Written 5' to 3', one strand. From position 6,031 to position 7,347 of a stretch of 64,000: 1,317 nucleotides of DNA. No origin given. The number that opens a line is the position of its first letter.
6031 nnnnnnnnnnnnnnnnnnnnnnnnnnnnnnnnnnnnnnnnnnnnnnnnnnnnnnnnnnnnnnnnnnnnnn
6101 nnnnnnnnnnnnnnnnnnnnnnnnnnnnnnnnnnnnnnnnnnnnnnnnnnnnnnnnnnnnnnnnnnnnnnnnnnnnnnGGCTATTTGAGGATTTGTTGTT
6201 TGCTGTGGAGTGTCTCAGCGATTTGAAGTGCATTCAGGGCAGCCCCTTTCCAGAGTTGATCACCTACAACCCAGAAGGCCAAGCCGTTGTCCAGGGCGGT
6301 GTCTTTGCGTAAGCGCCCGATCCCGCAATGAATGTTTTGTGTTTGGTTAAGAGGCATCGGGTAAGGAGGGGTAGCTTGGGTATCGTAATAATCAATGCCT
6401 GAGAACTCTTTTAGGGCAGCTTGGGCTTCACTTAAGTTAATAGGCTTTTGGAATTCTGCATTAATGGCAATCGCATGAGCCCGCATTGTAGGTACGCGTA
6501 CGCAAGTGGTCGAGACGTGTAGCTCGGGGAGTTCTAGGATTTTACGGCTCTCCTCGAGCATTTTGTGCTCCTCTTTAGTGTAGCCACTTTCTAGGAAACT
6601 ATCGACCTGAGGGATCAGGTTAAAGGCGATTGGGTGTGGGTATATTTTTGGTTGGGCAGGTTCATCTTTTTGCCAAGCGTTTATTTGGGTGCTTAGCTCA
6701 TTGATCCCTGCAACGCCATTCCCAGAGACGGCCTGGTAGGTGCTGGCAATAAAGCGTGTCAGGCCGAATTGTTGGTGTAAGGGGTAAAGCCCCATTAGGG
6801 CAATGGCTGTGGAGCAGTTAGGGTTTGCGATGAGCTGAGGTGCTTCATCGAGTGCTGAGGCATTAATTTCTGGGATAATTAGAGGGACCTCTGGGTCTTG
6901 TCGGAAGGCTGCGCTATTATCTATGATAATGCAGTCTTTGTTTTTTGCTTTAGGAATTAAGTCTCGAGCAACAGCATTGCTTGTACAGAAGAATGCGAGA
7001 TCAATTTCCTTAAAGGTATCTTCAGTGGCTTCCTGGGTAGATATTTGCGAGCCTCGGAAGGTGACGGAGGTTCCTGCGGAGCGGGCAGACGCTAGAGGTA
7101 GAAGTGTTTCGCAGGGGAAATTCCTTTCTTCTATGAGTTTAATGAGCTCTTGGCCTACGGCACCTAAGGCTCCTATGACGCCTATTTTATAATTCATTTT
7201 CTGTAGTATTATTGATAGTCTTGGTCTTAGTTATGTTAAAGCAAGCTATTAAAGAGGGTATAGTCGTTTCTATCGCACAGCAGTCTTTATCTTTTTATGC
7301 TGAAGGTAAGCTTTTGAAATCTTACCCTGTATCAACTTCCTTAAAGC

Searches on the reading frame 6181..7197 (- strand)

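Call 62: search_protein_families(library=pfam, proteins=[window:6181-7197:-], max_evalue=0.01)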
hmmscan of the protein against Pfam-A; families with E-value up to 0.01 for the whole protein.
window:6181-7197:- (338 aa): 2 families
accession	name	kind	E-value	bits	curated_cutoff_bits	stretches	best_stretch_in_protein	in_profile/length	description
PF02774.23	Semialdhyde_dhC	-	1.6e-48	165.7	26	1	137-317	1-184/184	Semialdehyde dehydrogenase, dimerisation domain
PF01118.30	Semialdhyde_dh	-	1.3e-32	113.2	26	1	4-118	1-120/121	Semialdehyde dehydrogenase, NAD binding domain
